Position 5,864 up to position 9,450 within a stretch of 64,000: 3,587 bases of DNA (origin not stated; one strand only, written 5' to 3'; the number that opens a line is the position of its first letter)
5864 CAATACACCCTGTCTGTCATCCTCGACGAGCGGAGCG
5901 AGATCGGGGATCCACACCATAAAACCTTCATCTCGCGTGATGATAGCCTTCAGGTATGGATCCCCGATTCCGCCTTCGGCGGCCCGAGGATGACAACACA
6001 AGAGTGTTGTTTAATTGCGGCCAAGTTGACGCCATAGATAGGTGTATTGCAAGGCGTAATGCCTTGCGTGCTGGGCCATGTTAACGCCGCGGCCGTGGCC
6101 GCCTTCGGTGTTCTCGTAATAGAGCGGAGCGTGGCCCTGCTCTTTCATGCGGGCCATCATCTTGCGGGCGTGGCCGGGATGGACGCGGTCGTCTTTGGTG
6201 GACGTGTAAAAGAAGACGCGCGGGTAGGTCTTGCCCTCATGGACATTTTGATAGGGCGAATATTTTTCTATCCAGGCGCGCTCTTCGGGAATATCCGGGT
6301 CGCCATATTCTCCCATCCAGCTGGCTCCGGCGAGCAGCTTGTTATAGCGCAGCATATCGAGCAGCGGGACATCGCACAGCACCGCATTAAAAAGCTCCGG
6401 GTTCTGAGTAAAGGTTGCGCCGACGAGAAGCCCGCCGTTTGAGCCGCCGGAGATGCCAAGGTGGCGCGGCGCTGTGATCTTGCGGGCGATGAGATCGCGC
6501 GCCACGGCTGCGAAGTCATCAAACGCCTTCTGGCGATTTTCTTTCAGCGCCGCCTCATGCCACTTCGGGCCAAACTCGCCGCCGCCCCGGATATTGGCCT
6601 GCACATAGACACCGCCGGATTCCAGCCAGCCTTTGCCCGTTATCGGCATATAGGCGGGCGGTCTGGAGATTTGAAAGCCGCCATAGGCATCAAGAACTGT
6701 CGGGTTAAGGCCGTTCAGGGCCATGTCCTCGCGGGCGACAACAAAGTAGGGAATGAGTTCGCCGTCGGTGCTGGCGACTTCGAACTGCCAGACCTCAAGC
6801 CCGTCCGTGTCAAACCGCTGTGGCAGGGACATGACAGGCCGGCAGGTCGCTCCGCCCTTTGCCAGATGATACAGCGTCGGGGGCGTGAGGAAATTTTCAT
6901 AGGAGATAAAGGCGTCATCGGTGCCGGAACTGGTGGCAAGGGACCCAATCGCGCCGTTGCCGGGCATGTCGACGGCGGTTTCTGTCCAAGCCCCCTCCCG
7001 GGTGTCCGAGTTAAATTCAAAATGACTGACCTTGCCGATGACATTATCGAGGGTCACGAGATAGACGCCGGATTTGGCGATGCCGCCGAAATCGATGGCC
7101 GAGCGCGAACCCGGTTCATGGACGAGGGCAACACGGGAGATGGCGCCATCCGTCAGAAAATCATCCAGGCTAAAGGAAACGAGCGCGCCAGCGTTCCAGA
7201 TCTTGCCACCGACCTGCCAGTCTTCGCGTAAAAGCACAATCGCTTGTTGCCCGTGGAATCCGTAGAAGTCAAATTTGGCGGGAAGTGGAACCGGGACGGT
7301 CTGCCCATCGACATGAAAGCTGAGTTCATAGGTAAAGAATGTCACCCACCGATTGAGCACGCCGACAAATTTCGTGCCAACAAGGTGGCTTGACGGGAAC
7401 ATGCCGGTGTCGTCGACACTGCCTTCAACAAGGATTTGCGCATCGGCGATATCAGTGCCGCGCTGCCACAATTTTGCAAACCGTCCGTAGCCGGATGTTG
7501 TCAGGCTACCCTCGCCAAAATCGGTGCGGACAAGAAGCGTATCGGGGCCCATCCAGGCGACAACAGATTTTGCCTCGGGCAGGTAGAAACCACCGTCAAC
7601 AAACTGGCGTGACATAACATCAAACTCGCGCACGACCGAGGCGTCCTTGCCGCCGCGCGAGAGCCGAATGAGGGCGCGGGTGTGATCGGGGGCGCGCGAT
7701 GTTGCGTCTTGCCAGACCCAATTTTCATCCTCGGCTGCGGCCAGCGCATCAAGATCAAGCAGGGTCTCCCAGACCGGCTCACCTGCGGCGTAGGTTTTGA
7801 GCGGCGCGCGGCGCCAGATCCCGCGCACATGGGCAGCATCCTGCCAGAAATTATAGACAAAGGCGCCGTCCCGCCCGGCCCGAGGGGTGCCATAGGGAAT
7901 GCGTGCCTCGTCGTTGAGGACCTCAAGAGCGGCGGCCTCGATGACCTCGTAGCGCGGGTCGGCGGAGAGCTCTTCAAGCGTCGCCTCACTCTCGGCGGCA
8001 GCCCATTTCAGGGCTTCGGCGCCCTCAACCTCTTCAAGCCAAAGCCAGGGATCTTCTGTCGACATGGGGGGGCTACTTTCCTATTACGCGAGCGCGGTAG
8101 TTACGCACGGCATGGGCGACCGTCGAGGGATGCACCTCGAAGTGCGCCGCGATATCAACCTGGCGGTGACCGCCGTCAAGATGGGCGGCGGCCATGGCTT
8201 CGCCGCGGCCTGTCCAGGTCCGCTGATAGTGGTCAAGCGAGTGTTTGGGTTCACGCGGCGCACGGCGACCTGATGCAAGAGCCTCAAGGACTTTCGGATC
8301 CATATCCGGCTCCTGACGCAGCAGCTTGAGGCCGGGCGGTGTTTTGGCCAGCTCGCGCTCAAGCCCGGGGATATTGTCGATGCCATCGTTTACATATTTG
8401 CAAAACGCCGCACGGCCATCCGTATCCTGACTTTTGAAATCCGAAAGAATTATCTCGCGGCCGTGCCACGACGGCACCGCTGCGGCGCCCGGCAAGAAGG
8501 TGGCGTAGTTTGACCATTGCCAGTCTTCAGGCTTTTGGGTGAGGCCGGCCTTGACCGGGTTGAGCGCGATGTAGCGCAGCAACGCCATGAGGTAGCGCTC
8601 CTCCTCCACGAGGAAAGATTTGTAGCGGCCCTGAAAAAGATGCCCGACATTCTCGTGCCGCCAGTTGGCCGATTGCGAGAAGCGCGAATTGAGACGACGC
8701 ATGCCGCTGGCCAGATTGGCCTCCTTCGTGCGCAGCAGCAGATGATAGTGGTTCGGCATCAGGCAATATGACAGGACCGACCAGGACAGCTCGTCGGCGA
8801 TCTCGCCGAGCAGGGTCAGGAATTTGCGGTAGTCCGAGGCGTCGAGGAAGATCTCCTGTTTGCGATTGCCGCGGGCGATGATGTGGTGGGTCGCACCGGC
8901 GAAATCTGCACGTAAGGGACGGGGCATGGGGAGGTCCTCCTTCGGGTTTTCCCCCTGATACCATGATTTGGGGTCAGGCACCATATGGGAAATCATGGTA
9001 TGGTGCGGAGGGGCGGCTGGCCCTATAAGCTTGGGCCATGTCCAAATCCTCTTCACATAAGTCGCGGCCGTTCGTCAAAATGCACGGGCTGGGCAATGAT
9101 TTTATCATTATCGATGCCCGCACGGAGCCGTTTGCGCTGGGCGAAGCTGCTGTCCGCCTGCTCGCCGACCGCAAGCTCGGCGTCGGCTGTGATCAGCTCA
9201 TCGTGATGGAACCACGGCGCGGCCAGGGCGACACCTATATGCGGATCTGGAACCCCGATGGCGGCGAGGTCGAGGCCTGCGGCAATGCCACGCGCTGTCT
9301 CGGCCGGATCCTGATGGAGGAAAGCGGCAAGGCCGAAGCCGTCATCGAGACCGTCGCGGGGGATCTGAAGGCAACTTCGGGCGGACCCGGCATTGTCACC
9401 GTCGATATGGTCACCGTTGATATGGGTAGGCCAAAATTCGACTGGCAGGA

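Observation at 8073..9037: RAYT-like HuH transposase fused to a DnaA-domain-IV-like HTH, located in a REP-rich genome but not itself flanked by REPs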

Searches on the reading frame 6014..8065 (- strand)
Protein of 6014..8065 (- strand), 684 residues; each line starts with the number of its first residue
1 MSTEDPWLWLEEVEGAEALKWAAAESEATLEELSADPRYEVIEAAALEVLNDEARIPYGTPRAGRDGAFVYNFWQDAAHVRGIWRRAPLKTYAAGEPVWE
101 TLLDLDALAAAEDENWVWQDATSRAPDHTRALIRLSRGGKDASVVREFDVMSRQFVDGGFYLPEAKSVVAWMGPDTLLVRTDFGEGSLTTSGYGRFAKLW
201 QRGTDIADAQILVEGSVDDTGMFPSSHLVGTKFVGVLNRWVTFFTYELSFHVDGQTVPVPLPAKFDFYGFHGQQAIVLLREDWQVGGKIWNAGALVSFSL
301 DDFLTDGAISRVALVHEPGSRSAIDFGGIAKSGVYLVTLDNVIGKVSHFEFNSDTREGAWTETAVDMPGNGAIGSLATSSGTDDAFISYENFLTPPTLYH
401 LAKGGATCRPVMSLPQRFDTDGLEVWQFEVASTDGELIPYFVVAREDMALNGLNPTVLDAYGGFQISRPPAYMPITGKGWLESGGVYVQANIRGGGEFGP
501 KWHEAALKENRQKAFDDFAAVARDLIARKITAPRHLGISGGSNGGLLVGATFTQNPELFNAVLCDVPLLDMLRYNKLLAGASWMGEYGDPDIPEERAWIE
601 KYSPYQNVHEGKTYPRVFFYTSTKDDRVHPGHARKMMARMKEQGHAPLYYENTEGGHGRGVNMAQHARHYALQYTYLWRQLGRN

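Call 80: find_homologous_proteins(query=window:6014-8065:-, max_evalue=1e-50)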
Query window:6014-8065:- (684 aa): 7942 proteins with E <= 1e-50 among 8000 candidates; the best 120 are listed.
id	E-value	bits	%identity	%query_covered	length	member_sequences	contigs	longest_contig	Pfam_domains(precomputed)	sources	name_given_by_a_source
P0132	0.0e+0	1599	100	100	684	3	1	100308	PF00326.28,PF02897.22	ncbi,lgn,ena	-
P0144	0.0e+0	1363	86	100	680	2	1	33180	PF00326.28,PF02897.22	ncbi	-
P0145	0.0e+0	1355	83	100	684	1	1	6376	PF00326.28,PF02897.22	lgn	-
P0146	0.0e+0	1315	82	100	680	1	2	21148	PF00326.28,PF02897.22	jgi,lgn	jgi:prolyl oligopeptidase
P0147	0.0e+0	1300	81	100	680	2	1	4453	PF00326.28,PF02897.22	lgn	-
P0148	0.0e+0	1268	78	100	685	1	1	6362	PF00326.28,PF02897.22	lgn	-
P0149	0.0e+0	1173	79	92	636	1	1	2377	PF00326.28,PF02897.22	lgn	-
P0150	0.0e+0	1172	72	100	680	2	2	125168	PF00326.28,PF02897.22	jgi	jgi:prolyl oligopeptidase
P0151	0.0e+0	1103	69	99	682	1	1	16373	PF00326.28,PF02897.22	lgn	-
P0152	1.4e-239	815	55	99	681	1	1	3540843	PF00326.28,PF02897.22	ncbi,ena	-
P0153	3.8e-239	814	54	100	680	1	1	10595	PF00326.28,PF02897.22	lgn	-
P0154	1.0e-236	806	53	100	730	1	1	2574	PF00326.28,PF02897.22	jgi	jgi:prolyl oligopeptidase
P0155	3.4e-231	788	54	99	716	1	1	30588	PF00326.28,PF02897.22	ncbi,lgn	-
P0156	5.4e-231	787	52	100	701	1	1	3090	PF00326.28,PF02897.22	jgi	-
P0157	8.4e-229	780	53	100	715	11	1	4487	PF00326.28,PF02897.22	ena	-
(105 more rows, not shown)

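Call 81: find_encoding_contigs(protein=P0150, flank=3500, max_places=2)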
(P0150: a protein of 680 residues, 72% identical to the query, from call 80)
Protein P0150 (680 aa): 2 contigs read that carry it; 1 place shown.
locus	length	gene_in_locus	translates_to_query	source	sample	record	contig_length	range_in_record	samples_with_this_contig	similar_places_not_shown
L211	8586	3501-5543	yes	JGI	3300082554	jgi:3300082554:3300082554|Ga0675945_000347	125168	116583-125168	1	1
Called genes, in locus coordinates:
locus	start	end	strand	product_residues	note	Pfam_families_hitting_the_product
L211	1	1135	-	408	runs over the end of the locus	PF02881:SRP54_N, PF13604:AAA_30 (faint), PF00448:SRP54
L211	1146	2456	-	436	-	PF00919:UPF0004, PF04055:Radical_SAM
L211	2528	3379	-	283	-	PF01678:DAP_epimerase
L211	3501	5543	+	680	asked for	PF02897:Peptidase_S9_N, PF00326:Peptidase_S9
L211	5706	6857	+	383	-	PF00144:Beta-lactamase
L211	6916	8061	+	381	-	PF00144:Beta-lactamase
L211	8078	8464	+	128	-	-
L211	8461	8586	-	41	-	?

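Call 82: find_encoding_contigs(protein=P0151, flank=3500, max_places=2)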
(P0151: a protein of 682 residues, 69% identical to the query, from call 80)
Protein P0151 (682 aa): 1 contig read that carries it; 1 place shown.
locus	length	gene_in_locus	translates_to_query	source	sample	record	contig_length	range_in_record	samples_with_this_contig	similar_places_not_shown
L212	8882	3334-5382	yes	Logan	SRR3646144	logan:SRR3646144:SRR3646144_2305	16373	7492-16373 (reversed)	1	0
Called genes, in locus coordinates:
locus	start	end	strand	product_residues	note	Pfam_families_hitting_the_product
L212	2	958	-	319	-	?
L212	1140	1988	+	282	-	PF00106:adh_short, PF08659:KR (weak), PF13561:adh_short_C2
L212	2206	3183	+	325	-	PF02958:EcKL, PF01636:APH, PF07914:DUF1679 (weak)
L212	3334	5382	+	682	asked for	PF02897:Peptidase_S9_N, PF00326:Peptidase_S9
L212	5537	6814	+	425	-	PF07690:MFS_1, PF05977:MFS_3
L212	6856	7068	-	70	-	-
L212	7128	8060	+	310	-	PF00144:Beta-lactamase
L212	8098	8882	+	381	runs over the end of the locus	PF00144:Beta-lactamase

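Call 83: find_encoding_contigs(protein=P0152, flank=3500, max_places=2)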
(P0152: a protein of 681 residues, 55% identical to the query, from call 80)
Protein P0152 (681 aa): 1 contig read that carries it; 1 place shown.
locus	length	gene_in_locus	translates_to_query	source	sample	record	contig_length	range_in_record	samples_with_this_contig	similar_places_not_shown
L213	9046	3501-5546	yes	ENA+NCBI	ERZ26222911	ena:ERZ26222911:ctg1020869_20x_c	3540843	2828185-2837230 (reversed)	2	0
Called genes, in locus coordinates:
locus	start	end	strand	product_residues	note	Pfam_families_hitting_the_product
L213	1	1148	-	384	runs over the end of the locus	PF02881:SRP54_N, PF06414:Zeta_toxin (weak), PF00448:SRP54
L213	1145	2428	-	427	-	PF00919:UPF0004, PF04055:Radical_SAM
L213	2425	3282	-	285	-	PF01678:DAP_epimerase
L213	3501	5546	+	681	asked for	PF02897:Peptidase_S9_N, PF00326:Peptidase_S9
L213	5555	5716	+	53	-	-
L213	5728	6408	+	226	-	-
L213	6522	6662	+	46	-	-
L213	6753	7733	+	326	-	PF00005:ABC_tran, PF13304:AAA_21 (weak)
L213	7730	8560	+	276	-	PF06182:ABC2_membrane_6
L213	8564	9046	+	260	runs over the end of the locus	PF06182:ABC2_membrane_6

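Call 89: search_protein_families(library=padloc, proteins=[window:6014-8065:-], max_evalue=0.01)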
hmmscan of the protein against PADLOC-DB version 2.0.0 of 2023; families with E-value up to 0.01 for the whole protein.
window:6014-8065:- (684 aa): 0 families

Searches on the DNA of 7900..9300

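Call 65: search_rna_families(source=window, start=7900, end=9300, threshold=evalue, max_evalue=1)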
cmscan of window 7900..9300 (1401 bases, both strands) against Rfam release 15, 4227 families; matches with E-value up to 1: 0.
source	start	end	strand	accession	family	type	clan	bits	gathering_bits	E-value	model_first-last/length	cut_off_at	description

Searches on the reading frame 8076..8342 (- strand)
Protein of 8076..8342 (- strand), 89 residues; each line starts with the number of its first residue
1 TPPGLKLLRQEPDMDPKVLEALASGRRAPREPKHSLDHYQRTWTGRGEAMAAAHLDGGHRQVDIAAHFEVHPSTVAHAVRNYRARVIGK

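Call 47: search_solved_structures(query=A4, max_evalue=10)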
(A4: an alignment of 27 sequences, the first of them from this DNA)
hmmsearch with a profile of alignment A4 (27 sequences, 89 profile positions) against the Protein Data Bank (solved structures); distinct sequences matched with E-value up to 10: 79 (the best 60 are shown).
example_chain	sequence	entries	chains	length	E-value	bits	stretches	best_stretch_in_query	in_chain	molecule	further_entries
6pfj_A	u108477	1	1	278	0.00064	23.1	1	24-82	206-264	RNA polymerase sigma factor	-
6pfv_A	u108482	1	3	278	0.00068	23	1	24-82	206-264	RNA polymerase sigma factor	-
1lqc_A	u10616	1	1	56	0.00078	22.8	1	61-85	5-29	LAC REPRESSOR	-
1cjg_A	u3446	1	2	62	0.00083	22.7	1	61-85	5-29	PROTEIN (LAC REPRESSOR)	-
1lcc_A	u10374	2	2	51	0.0012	22.2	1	61-85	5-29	Lac Repressor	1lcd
7bhy_A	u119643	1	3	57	0.0012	22.2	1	45-85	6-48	Deoxyribonucleoside regulator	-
1l1m_A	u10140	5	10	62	0.0015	21.9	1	61-85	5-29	Lactose operon repressor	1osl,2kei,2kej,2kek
1pru_A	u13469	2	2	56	0.0033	20.8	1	61-84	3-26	PURINE REPRESSOR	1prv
6kta_A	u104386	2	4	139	0.0037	20.6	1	59-85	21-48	HTH-type transcriptional regulator MntR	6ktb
5f6f_A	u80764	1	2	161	0.0044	20.4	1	25-86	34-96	MarR family regulatory protein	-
3r60_A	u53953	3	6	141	0.0056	20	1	57-85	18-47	Transcriptional regulator mntR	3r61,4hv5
1on1_A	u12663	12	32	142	0.0056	20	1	57-85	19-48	Transcriptional regulator mntR | HTH-type transcriptional regulator MntR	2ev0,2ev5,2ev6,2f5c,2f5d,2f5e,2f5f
4hv6_A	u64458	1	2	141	0.0056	20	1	57-85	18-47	Transcriptional regulator MntR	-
4hx4_A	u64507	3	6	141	0.0062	19.9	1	58-85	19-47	TRANSCRIPTIONAL REGULATOR MNTR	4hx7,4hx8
1on2_A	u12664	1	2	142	0.0066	19.8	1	58-85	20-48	Transcriptional regulator mntR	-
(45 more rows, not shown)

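Call 53: predict_structure(alignment_id=A4)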
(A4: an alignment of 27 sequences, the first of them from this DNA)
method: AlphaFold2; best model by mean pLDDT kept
length: 89 residues; sequences in the alignment: 27
mean_pLDDT: 80.9   pTM: 0.63
mean pLDDT of the five models: 80.9, 80.7, 80.6, 80.6, 80.5
residues with pLDDT >= 90: 51; 70-90: 8; 50-70: 26; < 50: 4
segments of 3 or more residues with pLDDT < 50: 1-4
pLDDT, mean of each block of 10 residues (from residue 1): 49 62 59 92 95 93 96 97 85
secondary structure, 60 per line:
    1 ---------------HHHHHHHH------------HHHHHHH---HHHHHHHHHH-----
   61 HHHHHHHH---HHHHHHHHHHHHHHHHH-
elements in order: H16-23 H36-42 H46-55 H61-68 H72-88

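Call 56: fold_search(model_id=the predicted structure, library=pdb)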
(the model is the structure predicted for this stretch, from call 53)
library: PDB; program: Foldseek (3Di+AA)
matches with E <= 10: 483; with E <= 0.001: 0
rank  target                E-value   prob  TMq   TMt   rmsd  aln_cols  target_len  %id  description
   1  6jcy_F                1.9e-01  0.72  0.41  0.24  11.6        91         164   16  Mycobacterium tuberculosis RNA polymerase transcription initiation open complex with a chimeric ECF sigma factor sigH/ (released 2019-05-29)
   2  3kln_C                2.8e-01  0.77  0.41  0.19  10.3        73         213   19  Vibrio cholerae VpsT (released 2010-02-09)
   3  6jcx_F                4.4e-01  0.57  0.41  0.21  10.0        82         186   17  Mycobacterium tuberculosis transcription initiation complex with ECF sigma factor sigma H and 6nt RNA (released 2019-05-29)
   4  5zx2_F                5.7e-01  0.54  0.42  0.22   9.7        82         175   17  Mycobacterium tuberculosis RNA polymerase transcription initiation complex with ECF sigma factor sigma H and 7nt RNA (released 2019-03-20)
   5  6koq_F                6.1e-01  0.77  0.47  0.29   9.9        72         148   15  Mycobacterium tuberculosis initial transcription complex comprising sigma H and 5'-OH RNA of 10 nt (released 2020-03-11)
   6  6kop_F                6.5e-01  0.60  0.43  0.25  10.1        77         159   18  Mycobacterium tuberculosis initial transcription complex comprising sigma H and 5'-OH RNA of 9 nt (released 2020-03-11)
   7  5clv_I                7.4e-01  0.72  0.44  0.61   6.2        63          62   21  Crystal Structure of KorA-operator DNA complex (KorA-OA) (released 2016-04-06)
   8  1j1v_A                7.9e-01  0.97  0.56  0.53   3.1        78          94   20  Crystal structure of DnaA domainIV complexed with DnaAbox DNA (released 2003-04-22)
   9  5clv_M                7.9e-01  0.77  0.41  0.56   5.4        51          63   20  Crystal Structure of KorA-operator DNA complex (KorA-OA) (released 2016-04-06)
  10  5hev_B                8.4e-01  0.23  0.32  0.15  12.3        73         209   18  Crystal Structure of the beryllofluoride-activated LiaR from Enterococcus faecium (released 2016-11-16)
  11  9m9e_F                9.0e-01  0.57  0.44  0.23   9.4        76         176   17  Structural Basis of Pausing During Transcription Initiation in Mycobacterium tuberculosis (released 2026-01-14)
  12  1hlv_A                9.6e-01  0.30  0.32  0.23  10.7        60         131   20  CRYSTAL STRUCTURE OF CENP-B(1-129) COMPLEXED WITH THE CENP-B BOX DNA (released 2002-01-11)
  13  5clv_J                1.0e+00  0.75  0.46  0.62   5.4        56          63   20  Crystal Structure of KorA-operator DNA complex (KorA-OA) (released 2016-04-06)
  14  6koo_F                1.0e+00  0.51  0.43  0.22   9.7        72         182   19  Mycobacterium tuberculosis initial transcription complex comprising sigma H and 5'-OH RNA of 7 nt (released 2020-03-11)
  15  7bhy_B                1.1e+00  0.84  0.42  0.68   4.0        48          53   14  DNA-binding domain of DeoR in complex with the DNA operator (released 2021-11-10)
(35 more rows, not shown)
